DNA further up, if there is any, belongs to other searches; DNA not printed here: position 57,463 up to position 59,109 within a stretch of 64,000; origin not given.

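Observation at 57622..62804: Minimal split NRPS: hydroxylase-carrier fusion plus one C-A-T-TE module, so one A domain serves two carrier domains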

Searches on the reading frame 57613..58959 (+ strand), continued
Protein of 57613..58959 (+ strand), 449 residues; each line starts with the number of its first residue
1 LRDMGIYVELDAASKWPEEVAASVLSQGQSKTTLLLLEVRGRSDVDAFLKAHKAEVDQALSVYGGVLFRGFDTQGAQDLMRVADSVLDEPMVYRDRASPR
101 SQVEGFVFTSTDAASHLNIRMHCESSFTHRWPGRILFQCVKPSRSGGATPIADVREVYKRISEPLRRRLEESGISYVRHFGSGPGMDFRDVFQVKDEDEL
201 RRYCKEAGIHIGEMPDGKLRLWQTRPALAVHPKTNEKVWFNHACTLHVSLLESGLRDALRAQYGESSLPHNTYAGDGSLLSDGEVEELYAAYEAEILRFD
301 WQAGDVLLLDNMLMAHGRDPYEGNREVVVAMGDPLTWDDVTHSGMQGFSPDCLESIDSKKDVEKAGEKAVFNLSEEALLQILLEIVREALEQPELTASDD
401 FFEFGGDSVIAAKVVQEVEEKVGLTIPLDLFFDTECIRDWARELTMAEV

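Call 26: find_related_loci(query=A1, collection=genome_contigs, flank=10000)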
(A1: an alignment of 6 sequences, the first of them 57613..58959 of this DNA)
Query A1 (449 aa) in genome_contigs; peptide patterns used: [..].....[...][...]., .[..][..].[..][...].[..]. (x = any residue, [..] = any of these).
377 stretches matched a pattern; 358 encode a relative of the query (tblastn E <= 1e-3); the best 80 are kept; 80 distinct loci.
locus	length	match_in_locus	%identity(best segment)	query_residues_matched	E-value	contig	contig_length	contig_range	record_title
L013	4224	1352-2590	56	22-440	2e-152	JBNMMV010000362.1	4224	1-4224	MAG: Limisphaerales bacterium isolate 3300054976_80 Ga0535667_0056032, whole genome shotgun sequence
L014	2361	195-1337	40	55-437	3e-90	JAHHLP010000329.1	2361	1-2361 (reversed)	MAG: Rhodothermia bacterium isolate HDS-18 SC9685-86-88_k127_85754, whole genome shotgun sequence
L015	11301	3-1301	35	20-444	1e-84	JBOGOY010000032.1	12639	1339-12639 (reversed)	MAG: Pyrinomonadaceae bacterium isolate SD8039_metabat2.bin.3 NODE_213_length_12639_cov_1.127558, whole genome shotgun s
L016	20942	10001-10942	43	20-334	8e-85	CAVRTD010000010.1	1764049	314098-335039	MAG: Terriglobia bacterium isolate MFD05513.bin.1.273 genome assembly, contig: contig_7563, whole genome shotgun sequenc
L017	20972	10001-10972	44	17-340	2e-84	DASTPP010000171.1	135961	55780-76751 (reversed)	MAG TPA_asm: Polyangiaceae bacterium isolate SMAG_U2200 k141_668708, whole genome shotgun sequence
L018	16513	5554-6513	43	20-340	1e-83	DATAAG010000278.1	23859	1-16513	MAG TPA_asm: Longimicrobium sp. isolate SMAG_U6666 k141_3920404, whole genome shotgun sequence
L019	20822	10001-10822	46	63-336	8e-84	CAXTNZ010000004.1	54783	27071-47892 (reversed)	MAG TPA_asm: uncultured bacterium isolate public_SRR14722176_metawrap_bin.1 genome assembly, contig: public_SRR14722176_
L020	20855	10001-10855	44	56-340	2e-83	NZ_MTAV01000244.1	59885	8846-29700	Nostoc sp. T09 NODE_534_length_59825_cov_110.603508, whole genome shotgun sequence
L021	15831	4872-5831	43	20-340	1e-83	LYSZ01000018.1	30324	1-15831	MAG: Parvularcula sp. BBD 1991-13 Richardson_scaffold_221, whole genome shotgun sequence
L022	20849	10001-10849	43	56-338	5e-83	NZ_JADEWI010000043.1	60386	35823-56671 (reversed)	Nostoc sp. LEGE 06077 NODE_91_length_60386_cov_23.9314, whole genome shotgun sequence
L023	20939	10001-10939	43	20-333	6e-83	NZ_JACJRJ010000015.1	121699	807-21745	Cylindrospermum sp. FACHB-282 contig15, whole genome shotgun sequence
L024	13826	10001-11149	41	55-442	1e-91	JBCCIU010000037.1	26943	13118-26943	MAG: Pseudomonadota bacterium isolate P01_B01_bin.98 k141_4149838_length_26943_cov_15.1392, whole genome shotgun sequenc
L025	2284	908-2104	37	52-444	6e-86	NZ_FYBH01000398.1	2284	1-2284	Calothrix rhizosoleniae SC01 isolate 1, whole genome shotgun sequence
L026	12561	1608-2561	43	18-336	1e-82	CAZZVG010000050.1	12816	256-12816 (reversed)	MAG: Iningainema sp. isolate Brown_J.bin.8 genome assembly, contig: NODE_1623_length_12816_cov_5.237756, whole genome sh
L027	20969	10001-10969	39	18-341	2e-82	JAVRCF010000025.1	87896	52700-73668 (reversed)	MAG: Aulosira sp. DedQUE10 contig_25, whole genome shotgun sequence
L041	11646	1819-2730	42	40-343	9e-81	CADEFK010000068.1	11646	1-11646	uncultured bacterium isolate Candidatus Dadabacteria sp. RBC041 genome assembly, contig: MAG041_68, whole genome shotgun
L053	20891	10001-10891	40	44-340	2e-79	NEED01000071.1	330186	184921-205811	Unicellular cyanobacterium SU2 NODE_4_length_330186_cov_96.4629_comp, whole genome shotgun sequence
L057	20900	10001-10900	42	45-343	5e-79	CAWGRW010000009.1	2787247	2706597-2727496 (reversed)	MAG: uncultured bacterium isolate MFD06435.bin.1.47 genome assembly, contig: contig_17617, whole genome shotgun sequence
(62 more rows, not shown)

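Call 29: list_cluster_members(proteins=[window:57622-58959:+, window:62873-63808:+, P0003])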
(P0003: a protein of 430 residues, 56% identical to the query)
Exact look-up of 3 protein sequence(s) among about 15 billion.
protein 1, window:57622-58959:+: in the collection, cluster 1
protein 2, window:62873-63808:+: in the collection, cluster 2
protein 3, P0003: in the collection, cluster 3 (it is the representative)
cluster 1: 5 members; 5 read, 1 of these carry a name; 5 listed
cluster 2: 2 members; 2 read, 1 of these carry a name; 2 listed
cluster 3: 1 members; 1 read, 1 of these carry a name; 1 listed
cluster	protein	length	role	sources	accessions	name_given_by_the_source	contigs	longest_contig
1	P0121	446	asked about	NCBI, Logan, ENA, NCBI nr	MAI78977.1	MAG: taurine catabolism dioxygenase TauD [Deltaproteobacteria bacterium] | taurine catabolism dioxygenase TauD [Deltaproteobacteria bacterium]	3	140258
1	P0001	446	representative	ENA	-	-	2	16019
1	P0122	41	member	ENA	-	-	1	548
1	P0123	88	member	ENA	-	-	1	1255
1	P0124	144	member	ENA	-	-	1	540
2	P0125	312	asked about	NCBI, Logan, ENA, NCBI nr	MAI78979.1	MAG: hypothetical protein CL917_08565 [Deltaproteobacteria bacterium] | hypothetical protein [Deltaproteobacteria bacterium]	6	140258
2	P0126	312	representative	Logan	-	-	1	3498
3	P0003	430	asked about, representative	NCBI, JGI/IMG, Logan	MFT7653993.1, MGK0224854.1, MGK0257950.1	MAG: acyl carrier protein/alpha-ketoglutarate-dependent taurine dioxygenase ... | acyl carrier protein/alpha-ketoglutarate-dependent taurine dioxygenase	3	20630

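Call 34: find_related_loci(query=A2, collection=metagenome_contigs, flank=10000)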
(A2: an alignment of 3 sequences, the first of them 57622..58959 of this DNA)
Query A2 (446 aa) in metagenome_contigs; peptide patterns used: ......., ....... (x = any residue, [..] = any of these).
337 stretches matched a pattern; 107 encode a relative of the query (tblastn E <= 1e-3); the best 80 are kept; 80 distinct loci.
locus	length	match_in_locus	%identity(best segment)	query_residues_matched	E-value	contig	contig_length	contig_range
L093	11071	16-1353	99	1-446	0e+0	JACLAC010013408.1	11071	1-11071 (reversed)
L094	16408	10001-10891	45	41-337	9e-85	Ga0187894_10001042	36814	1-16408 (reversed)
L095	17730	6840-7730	45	41-337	5e-81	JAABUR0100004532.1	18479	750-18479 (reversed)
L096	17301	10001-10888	42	41-336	9e-78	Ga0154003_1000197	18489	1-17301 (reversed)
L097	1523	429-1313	46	41-335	3e-82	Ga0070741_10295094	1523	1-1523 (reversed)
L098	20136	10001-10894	44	41-338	1e-75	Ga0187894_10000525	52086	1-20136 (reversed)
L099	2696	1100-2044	41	17-331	3e-77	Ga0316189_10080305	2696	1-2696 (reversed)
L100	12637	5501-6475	36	9-333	1e-74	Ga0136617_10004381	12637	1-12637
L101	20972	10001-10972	37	14-337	2e-74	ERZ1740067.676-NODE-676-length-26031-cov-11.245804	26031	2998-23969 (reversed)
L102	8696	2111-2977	40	45-333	1e-74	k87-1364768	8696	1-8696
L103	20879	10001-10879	41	41-333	3e-74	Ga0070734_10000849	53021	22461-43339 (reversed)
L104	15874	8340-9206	42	49-337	2e-74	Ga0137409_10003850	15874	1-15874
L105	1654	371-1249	42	41-333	4e-78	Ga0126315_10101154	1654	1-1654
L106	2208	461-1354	43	41-338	1e-75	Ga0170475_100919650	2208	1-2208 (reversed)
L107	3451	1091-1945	41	48-331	1e-73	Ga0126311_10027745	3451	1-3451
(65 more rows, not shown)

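Call 35: find_encoding_contigs(protein=P0002, flank=10000, max_places=3)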
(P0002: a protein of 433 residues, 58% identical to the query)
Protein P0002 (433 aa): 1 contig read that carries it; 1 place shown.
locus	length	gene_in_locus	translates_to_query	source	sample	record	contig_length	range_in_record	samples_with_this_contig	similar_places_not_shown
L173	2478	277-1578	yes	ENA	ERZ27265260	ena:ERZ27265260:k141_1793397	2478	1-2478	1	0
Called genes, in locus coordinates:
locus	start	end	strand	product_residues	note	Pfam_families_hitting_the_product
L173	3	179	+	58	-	?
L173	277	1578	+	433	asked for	PF02668:TauD, PF00550:PP-binding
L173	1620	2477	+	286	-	?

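Call 40: search_protein_families(library=pfam, proteins=[L053:9105-9827:+, L053:6094-7440:-, L053:5495-6073:-, L053:4776-5495:-, L053:3070-4755:-, L053:18632-19483:+, L053:968-1702:+, L053:1777-2418:+, L024:8782-9795:-, L024:11157-12065:-], max_evalue=0.001)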
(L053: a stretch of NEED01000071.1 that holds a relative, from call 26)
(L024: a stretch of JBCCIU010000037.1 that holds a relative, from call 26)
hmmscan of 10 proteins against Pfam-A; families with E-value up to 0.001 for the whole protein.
L053:9105-9827:+ (241 aa): 1 family
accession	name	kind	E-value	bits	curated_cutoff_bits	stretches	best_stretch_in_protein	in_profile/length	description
PF00121.24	TIM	-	3.2e-90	302.4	20.1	1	5-240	2-244/245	Triosephosphate isomerase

L053:6094-7440:- (448 aa): 4 families
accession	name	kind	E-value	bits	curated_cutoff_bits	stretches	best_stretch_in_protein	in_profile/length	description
PF17767.7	NAPRTase_N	-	6.1e-30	104.6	32.6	1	16-143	1-125/125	Nicotinate phosphoribosyltransferase (NAPRTase) N-terminal domain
PF04095.22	NAPRTase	-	1.9e-10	41.3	20.8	1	165-347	3-214/239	Nicotinate phosphoribosyltransferase (NAPRTase) family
PF17956.6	NAPRTase_C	-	1.1e-07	32.7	23.3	1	385-440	53-108/111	Nicotinate phosphoribosyltransferase C-terminal domain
PF02749.22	QRPTase_N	-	5e-05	23.9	27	1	105-145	42-81/82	Quinolinate phosphoribosyl transferase, N-terminal domain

L053:5495-6073:- (192 aa): 1 family
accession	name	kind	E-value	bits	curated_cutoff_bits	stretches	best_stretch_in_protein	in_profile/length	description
PF01467.32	CTP_transf_like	-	3e-14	53.8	21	1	10-170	1-132/133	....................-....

L053:4776-5495:- (239 aa): 3 families
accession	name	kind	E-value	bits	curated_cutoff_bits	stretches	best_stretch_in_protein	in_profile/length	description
PF19368.5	AraR_C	-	1.1e-47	160.6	23.8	1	158-239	1-82/82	AraR C-terminal winged HTH domain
PF21906.2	NrtR_WHD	-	4e-21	75.4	27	1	162-223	1-61/61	NrtR DNA-binding winged helix domain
PF00293.34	NUDIX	-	2.8e-13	50.5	21.1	1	19-144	9-130/134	NUDIX domain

L053:3070-4755:- (561 aa): 2 families
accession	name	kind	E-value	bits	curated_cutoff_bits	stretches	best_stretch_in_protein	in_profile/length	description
PF02540.23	NAD_synthase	-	3e-82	275.8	21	1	288-535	3-242/242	NAD synthase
PF00795.27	CN_hydrolase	-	9e-19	68.2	23.2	1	1-258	1-241/256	Carbon-nitrogen hydrolase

L053:18632-19483:+ (284 aa): 1 family
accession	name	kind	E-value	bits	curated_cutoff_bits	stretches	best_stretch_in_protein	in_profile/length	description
PF00809.28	Pterin_bind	-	6.3e-92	308.1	25.5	1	25-266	1-244/244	Pterin binding enzyme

L053:968-1702:+ (245 aa): 1 family
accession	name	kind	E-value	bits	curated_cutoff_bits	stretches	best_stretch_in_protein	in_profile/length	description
PF09353.15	DUF1995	-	8.5e-61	205.8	26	1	5-208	1-196/197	Domain of unknown function (DUF1995)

L053:1777-2418:+ (214 aa): 1 family
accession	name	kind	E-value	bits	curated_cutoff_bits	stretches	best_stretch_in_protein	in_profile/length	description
PF00300.27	His_Phos_1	-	7.2e-28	98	21.7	1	7-200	1-193/194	Histidine phosphatase superfamily (branch 1)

L024:8782-9795:- (337 aa): 0 families

L024:11157-12065:- (302 aa): 0 families

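Call 53: search_protein_families(library=pfam, proteins=[L024:7015-8298:+, L024:5901-6935:-, L024:4682-5863:-, L024:12737-13822:-, L024:9941-11161:+, L041:3044-4192:+, L041:4298-5509:+, L041:700-1197:+, L057:8622-9479:-, L057:11214-11813:+], max_evalue=0.001)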
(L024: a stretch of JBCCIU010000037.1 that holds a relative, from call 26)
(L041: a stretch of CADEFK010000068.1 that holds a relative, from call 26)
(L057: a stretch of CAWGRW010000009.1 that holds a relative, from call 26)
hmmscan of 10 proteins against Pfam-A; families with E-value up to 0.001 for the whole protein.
L024:7015-8298:+ (428 aa): 1 family
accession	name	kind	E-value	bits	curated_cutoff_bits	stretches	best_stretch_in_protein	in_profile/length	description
PF07690.21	MFS_1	-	5.2e-45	154.3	33.4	2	257-420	8-173/347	Major Facilitator Superfamily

L024:5901-6935:- (344 aa): 1 family
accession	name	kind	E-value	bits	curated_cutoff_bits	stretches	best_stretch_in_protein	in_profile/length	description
PF00296.26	Bac_luciferase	-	1.3e-50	173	27.9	1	24-315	22-309/314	Luciferase-like monooxygenase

L024:4682-5863:- (393 aa): 1 family
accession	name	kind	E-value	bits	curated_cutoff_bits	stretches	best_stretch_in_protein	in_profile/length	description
PF01734.28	Patatin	-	3.7e-23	83.2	27.7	1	18-234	1-190/191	Patatin-like phospholipase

L024:12737-13822:- (361 aa): 1 family
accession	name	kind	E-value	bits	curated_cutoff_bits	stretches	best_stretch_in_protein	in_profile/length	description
PF07690.21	MFS_1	-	3.1e-42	145.2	33.4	1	2-300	46-336/347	Major Facilitator Superfamily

L024:9941-11161:+ (407 aa): 2 families
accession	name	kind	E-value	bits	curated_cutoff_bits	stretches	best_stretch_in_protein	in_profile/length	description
PF02668.22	TauD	-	3.4e-40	139.1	27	1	18-294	26-263/267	Taurine catabolism dioxygenase TauD, TfdA family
PF00550.31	PP-binding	-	1.4e-08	35.3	20.8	1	353-401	15-63/67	Phosphopantetheine attachment site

L041:3044-4192:+ (383 aa): 2 families
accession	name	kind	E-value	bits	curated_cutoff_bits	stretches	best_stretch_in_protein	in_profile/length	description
PF13527.13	Acetyltransf_9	-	2.4e-05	24.8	25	1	46-119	36-107/127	Acetyltransferase (GNAT) domain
PF00583.31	Acetyltransf_1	-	0.00012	22.7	20.7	0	29-121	11-96/116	Acetyltransferase (GNAT) family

L041:4298-5509:+ (404 aa): 0 families

L041:700-1197:+ (166 aa): 0 families

L057:8622-9479:- (285 aa): 2 families
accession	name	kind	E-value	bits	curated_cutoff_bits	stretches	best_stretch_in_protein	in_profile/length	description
PF01758.21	SBF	-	8.2e-20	71.7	24.3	1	11-189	1-180/191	Sodium Bile acid symporter family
PF13593.11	SBF_like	-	3.9e-16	59.7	25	1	9-274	32-309/313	SBF-like CPA transporter family (DUF4137)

L057:11214-11813:+ (200 aa): 2 families
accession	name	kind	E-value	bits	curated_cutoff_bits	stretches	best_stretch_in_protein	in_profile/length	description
PF00583.31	Acetyltransf_1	-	2.1e-05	25.2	20.7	1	28-122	10-97/116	Acetyltransferase (GNAT) family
PF13527.13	Acetyltransf_9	-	0.00058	20.3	25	0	40-119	31-107/127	Acetyltransferase (GNAT) domain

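Call 62: search_protein_representatives(protein=window:57622-58959:+)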
Query: 446 residues. Proteins with E-value up to 0.001 (for the whole library): 9394; up to 1e-10: 2991; up to 1e-30: 1097. The best 150 are listed.
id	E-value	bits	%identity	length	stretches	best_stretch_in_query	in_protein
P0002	1.8e-158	544.4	58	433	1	17-442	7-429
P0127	2.7e-129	448.3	39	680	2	30-331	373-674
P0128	1.5e-120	419.4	38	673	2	40-330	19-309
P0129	1.8e-104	366.5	41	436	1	20-439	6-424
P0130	1.2e-103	363.7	43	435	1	12-439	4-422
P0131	2.2e-100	353.0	42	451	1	28-434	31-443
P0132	2.7e-97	342.8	41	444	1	40-436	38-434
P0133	9.3e-94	331.2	43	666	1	46-430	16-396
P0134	9.9e-92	324.5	43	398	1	53-436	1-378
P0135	1.2e-89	317.6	41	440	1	41-434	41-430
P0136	2.3e-89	316.7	42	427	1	33-436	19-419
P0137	8.1e-86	305.0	39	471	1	33-422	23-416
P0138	4.7e-83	295.9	38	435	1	37-428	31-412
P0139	1.4e-81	291.1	45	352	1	38-337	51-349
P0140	4.6e-80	286.1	36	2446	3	49-332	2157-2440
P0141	5.9e-78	279.1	38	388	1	64-436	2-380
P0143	2.8e-77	276.9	37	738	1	45-441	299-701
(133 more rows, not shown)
